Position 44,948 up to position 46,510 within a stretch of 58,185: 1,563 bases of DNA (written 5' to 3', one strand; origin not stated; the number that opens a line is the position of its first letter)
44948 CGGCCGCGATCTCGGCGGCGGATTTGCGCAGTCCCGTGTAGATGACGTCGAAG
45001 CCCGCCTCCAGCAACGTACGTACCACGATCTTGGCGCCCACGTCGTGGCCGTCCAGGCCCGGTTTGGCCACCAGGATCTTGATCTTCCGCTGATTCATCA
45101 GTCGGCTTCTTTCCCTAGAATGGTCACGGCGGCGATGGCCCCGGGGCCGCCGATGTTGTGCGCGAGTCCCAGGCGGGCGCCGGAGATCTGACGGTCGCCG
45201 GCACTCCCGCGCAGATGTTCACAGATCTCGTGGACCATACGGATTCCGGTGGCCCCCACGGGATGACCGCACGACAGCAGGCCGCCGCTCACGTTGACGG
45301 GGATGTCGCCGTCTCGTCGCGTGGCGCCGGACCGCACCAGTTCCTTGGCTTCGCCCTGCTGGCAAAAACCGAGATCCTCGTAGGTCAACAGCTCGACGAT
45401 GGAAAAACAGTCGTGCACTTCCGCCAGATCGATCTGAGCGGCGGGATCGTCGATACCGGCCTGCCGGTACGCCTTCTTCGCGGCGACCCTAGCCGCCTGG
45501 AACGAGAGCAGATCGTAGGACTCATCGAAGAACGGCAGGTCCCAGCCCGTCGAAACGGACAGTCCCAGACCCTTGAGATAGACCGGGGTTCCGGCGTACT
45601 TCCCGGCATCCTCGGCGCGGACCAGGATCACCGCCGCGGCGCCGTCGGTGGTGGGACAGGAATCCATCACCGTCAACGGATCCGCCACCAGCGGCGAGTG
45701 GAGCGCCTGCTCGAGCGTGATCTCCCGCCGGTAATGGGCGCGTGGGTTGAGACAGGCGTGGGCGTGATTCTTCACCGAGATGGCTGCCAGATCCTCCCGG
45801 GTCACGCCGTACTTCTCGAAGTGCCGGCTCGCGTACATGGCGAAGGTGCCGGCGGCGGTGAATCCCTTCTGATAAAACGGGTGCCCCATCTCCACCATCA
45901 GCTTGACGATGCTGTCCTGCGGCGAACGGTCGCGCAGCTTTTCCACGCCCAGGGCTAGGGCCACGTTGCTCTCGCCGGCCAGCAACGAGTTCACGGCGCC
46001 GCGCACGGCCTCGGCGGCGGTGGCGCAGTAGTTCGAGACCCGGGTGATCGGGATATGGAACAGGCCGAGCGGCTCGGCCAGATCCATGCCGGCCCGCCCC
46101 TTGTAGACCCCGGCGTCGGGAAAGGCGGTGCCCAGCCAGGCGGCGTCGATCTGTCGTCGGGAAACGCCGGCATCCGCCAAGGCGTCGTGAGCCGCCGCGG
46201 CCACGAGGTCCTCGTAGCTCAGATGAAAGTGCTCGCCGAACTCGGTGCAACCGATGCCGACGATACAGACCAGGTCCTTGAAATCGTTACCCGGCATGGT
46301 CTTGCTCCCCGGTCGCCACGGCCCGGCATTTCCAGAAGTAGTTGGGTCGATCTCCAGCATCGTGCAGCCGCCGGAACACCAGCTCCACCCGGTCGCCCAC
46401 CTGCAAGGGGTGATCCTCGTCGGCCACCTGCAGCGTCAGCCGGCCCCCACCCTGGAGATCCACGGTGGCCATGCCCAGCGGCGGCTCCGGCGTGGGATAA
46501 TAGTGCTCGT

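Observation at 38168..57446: Rewired, tryptophan-linked iaa-like cluster for anaerobic indole-ring catabolism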

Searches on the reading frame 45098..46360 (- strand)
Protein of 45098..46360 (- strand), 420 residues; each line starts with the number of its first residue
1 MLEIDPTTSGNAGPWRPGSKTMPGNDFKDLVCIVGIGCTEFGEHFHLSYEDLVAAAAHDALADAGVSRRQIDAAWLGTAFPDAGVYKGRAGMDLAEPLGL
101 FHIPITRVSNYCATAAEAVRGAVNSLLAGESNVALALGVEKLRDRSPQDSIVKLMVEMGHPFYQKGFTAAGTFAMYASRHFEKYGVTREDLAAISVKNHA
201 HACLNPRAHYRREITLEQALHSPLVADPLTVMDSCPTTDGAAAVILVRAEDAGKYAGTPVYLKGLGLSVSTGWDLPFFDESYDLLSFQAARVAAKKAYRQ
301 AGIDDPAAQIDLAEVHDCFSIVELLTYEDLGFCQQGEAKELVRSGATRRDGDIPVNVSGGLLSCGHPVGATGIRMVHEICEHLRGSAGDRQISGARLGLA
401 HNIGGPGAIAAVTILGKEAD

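Call 4: search_protein_families(library=pfam, proteins=[window:45098-46360:-])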
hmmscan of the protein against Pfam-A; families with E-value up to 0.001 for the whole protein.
window:45098-46360:- (420 aa): 4 families
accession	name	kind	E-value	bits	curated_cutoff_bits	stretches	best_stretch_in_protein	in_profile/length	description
PF22691.2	Thiolase_C_1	-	5.7e-45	153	28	1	281-417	12-144/144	Thiolase C-terminal domain-like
PF00108.29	Thiolase_N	-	2e-21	77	26.4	1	31-249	1-259/260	Thiolase, N-terminal domain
PF02803.24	Thiolase_C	-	9.7e-13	48.3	27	1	292-391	26-105/123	Thiolase, C-terminal domain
PF00109.32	ketoacyl-synt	-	0.00071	19.7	20.8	0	108-142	170-204/252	Beta-ketoacyl synthase, N-terminal domain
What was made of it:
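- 45098..46297 (-): SCP2/archaeal-type thiolase, 399 aa. It is the predicted 2-aminobenzoylacetyl-CoA thiolase and takes the place of IaaA. Pfam finds Thiolase_N and Thiolase_C_1 (call 4).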

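Call 15: search_protein_families(library=ncbifam, proteins=[window:45098-46360:-], max_evalue=0.00001)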
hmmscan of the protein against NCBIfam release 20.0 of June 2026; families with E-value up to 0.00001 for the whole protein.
window:45098-46360:- (420 aa): 40 families (the best 25 are shown)
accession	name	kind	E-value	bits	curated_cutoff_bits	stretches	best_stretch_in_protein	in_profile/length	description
NF004810.0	PRK06157.1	equivalog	7.8e-133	443.5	403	1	25-418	3-398/400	acetyl-CoA acetyltransferase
NF004720.0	PRK06064.1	subfamily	2.7e-119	398.4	420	1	31-417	4-387/389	thiolase domain-containing protein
NF053570.1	AcCoTHIOL_METTL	equivalog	1.5e-100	336.8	600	1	31-418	4-384/385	acetyl-CoA acetyltransferase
NF009228.0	PRK12578.1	subfamily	2.1e-84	283.4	485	1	31-416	5-386/387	thiolase domain-containing protein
NF006102.0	PRK08256.1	subfamily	1.1e-83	281.5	436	1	30-417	4-392/394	lipid-transfer protein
NF005704.0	PRK07516.1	subfamily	4.3e-82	276.1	412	1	31-416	4-386/389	thiolase domain-containing protein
NF004811.0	PRK06158.1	subfamily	1.2e-69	235.2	421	1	31-418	10-381/384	acetyl-CoA acetyltransferase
NF004982.0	PRK06365.1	equivalog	3.3e-66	224.1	695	2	285-416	290-427/430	thiolase domain-containing protein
NF004715.0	PRK06059.1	equivalog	9.9e-66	222.3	424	1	30-411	5-394/399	lipid-transfer protein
NF006180.0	PRK08313.1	subfamily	1e-62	212.3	514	1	29-418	4-385/389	thiolase domain-containing protein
NF004721.0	PRK06065.1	equivalog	4.6e-59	200.3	455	1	27-401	8-377/393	thiolase domain-containing protein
NF004936.0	PRK06289.1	equivalog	6.6e-55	186.5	375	1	47-417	24-403/405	acetyl-CoA acetyltransferase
NF053628.1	BnzsclthlBbsBGT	equivalog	2.8e-54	184.4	750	1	31-405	7-370/389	benzoylsuccinyl-CoA thiolase subunit BbsB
NF006010.0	PRK08142.1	subfamily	8.9e-51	172.8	462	1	32-407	8-374/388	thiolase domain-containing protein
NF004722.0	PRK06066.1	equivalog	3.4e-50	171.1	516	1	28-415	3-383/385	thiolase domain-containing protein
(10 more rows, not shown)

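Call 64: search_solved_structures(query=window:45098-46297:-, max_evalue=1e-20, show_alignments=2)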
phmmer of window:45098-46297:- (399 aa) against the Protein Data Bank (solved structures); distinct sequences matched with E-value up to 1e-20: 17.
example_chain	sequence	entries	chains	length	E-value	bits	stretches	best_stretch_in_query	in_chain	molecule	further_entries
7yvy_A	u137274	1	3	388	4.3e-66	226.7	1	11-395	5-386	Acetyl-CoA acetyltransferase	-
4yzo_A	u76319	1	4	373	4.1e-65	223.5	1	10-397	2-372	Putative acyl-CoA acyltransferase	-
6esq_A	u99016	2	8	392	9.3e-65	222.3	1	10-395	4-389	acetoacetyl-CoA thiolase | Acetyl-CoA acetyltransferase thiolase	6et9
6hsj_A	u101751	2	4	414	3.8e-62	213.7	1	7-390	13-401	SCP2-thiolase (type-1)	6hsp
6hrv_A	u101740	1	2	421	4e-62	213.6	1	7-390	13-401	SCP2-thiolase (type-1)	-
7pxp_C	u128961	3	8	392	2e-49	171.8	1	10-384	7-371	Benzoylsuccinyl-CoA thiolase subunit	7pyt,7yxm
4bi9_A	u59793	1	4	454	2e-44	155.3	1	19-391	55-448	3-KETOACYL-COA THIOLASE, PUTATIVE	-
4bia_A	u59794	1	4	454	4.1e-43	151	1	19-391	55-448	3-KETOACYL-COA THIOLASE, PUTATIVE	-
3zbg_A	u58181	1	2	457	9.7e-41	143.2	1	19-393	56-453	3-KETOACYL-COA THIOLASE-LIKE PROTEIN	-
3zbk_A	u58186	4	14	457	1.8e-39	139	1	19-393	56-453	3-KETOACYL-COA THIOLASE-LIKE PROTEIN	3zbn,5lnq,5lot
3zbl_A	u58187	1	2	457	2.4e-39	138.6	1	19-393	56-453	3-KETOACYL-COA THIOLASE-LIKE PROTEIN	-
4u4e_A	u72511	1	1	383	9e-38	133.4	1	32-396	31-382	Thiolase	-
9myr_A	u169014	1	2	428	4.6e-31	111.3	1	148-384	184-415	Nonspecific lipid-transfer protein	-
9skh_I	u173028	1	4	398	1.4e-30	109.8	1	25-395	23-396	2,4-diacetylphloroglucinol biosynthesis protein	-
5m3k_C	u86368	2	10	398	7.7e-30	107.3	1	25-395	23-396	2,4-diacetylphloroglucinol biosynthesis protein PhlC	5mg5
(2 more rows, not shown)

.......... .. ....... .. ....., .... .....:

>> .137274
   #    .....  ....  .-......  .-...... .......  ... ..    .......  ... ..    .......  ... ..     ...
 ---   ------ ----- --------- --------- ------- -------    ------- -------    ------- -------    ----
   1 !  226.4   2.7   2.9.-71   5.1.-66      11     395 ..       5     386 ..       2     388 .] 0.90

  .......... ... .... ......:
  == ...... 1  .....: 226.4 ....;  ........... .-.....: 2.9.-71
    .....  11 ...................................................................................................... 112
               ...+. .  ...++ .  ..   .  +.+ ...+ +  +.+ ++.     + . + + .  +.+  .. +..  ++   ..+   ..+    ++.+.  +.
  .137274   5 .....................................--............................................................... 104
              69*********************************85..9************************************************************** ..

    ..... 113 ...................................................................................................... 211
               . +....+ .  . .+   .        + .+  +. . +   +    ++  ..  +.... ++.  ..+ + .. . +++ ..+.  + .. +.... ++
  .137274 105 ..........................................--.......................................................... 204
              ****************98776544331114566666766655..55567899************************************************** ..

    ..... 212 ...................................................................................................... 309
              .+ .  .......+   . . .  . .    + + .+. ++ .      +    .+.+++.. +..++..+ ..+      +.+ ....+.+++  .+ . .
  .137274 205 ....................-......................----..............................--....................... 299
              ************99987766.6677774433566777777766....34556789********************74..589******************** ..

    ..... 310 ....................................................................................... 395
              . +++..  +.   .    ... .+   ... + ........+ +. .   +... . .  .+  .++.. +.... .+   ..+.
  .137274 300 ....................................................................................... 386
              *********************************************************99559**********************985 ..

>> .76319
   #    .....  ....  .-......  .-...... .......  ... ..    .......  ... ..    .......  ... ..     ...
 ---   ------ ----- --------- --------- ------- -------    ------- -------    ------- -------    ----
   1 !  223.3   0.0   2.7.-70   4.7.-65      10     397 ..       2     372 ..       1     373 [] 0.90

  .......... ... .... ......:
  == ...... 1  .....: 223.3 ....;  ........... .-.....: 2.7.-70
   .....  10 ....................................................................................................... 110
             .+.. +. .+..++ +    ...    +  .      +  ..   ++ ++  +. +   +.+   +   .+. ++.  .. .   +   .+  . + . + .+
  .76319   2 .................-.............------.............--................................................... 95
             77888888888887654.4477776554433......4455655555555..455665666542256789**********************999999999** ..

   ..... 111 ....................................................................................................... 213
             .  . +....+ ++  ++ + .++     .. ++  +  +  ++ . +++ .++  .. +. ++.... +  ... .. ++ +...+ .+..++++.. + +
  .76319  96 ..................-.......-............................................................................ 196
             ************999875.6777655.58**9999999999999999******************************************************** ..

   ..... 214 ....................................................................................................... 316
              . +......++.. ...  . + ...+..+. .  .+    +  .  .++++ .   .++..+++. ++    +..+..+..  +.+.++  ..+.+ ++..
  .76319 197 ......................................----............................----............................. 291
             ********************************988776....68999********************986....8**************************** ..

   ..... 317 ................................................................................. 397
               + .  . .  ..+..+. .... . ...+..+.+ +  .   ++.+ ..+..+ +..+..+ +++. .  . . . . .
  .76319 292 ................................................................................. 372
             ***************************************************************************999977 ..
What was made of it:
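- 45098..46297 (-): The nucleophilic Cys and the HDCF and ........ motifs are present (call 64).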
